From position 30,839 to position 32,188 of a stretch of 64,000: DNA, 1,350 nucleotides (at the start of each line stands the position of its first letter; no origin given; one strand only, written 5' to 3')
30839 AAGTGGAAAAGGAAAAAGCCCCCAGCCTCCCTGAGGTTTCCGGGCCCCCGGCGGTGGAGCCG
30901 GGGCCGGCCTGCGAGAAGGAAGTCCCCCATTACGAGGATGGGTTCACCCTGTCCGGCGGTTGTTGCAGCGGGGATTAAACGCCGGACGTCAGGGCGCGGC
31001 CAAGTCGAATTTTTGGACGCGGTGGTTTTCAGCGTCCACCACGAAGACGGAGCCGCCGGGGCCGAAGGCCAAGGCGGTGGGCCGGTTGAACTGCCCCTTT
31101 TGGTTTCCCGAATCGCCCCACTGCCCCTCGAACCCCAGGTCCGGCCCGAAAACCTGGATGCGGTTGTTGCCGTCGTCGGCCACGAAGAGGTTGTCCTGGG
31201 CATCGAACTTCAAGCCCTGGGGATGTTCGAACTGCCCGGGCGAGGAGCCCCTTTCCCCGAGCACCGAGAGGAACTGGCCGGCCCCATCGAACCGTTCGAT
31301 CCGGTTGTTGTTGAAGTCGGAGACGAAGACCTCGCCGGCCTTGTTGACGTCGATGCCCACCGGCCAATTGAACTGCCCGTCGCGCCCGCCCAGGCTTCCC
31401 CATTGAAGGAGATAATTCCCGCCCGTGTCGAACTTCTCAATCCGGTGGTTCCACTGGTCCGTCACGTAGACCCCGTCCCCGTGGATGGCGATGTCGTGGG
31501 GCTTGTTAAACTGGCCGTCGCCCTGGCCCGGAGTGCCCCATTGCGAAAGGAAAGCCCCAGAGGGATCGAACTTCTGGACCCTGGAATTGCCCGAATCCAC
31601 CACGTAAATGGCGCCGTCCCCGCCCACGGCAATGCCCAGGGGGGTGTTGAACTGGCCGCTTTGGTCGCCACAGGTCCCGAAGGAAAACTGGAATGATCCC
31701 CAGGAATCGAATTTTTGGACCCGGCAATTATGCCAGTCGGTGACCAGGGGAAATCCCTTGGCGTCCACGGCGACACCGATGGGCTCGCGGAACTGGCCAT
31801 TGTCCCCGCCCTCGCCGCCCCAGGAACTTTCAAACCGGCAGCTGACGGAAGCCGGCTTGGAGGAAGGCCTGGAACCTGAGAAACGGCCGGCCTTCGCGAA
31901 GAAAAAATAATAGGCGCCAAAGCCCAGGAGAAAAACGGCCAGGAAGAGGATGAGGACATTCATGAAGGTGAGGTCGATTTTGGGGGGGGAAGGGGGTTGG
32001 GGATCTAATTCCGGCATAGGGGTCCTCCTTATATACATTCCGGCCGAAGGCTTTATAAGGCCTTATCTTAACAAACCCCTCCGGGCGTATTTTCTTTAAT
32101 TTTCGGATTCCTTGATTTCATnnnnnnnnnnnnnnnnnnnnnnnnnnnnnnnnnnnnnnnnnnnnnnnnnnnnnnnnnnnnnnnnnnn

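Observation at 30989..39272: Envelope polymer O-acylation locus: MBOAT plus three SGNH-like proteins, two fused to NHL beta-propellers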

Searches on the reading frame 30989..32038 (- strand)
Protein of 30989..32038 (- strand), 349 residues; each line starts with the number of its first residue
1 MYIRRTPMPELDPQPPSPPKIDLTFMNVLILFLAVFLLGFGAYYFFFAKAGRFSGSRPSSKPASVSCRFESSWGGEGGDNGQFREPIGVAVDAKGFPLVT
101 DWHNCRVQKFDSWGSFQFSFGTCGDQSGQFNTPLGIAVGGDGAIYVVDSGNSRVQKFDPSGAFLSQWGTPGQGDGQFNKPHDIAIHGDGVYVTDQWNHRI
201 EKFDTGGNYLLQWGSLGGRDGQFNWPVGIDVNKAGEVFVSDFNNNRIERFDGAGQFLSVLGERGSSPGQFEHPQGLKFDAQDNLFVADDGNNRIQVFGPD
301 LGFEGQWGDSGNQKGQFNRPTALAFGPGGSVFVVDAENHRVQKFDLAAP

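Call 5: search_protein_families(library=pfam, max_evalue=0.01, proteins=[window:30989-32038:-])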
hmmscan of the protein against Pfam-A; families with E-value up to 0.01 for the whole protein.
window:30989-32038:- (349 aa): 7 families
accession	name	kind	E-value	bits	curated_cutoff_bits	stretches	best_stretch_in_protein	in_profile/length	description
PF01436.27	NHL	-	7.1e-47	155.6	20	6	130-157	1-28/28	NHL repeat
PF17170.10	DUF5128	-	2.7e-11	43.7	22.9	1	141-210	53-125/321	6-bladed beta-propeller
PF25021.1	TEN_NHL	-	6e-10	39.1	27.1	0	128-154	139-353/357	Teneurin NHL domain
PF08450.18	SGL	-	1.6e-08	34.9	26.3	1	177-302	85-214/246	SMP-30/Gluconolactonase/LRE-like region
PF24684.1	Vgb_lyase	-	9.1e-06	25.1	50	1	131-207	181-253/290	Virginiamycin B lyase family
PF13449.12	Phytase-like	-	7.7e-05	23.2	27.6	0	135-173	72-110/284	Esterase-like activity of phytase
PF02393.21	US22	-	0.00052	20.5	35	0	120-153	67-101/124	US22 like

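Call 6: search_protein_families(library=ncbifam, max_evalue=0.01, proteins=[window:30989-32038:-])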
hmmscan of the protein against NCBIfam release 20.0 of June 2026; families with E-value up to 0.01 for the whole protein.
window:30989-32038:- (349 aa): 4 families
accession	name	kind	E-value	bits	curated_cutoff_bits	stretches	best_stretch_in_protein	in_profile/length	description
NF035926.1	scyF_NHL_VPEP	equivalog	1.8e-58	198.5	350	2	171-345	95-274/376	scytonemin biosynthesis PEP-CTERM protein ScyF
NF047780.1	LIC12708_fam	subfamily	6.2e-08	31.9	150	1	244-297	155-208/391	LIC_12708 family protein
NF033206.1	ScyE_fam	subfamily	4.4e-07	29.7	80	0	129-194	251-319/333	ScyD/ScyE family protein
TIGR02604.1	Piru_Ver_Nterm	subfamily_domain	0.0031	16.9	122.2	0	133-154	323-344/367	PVC-type heme-binding CxxCH protein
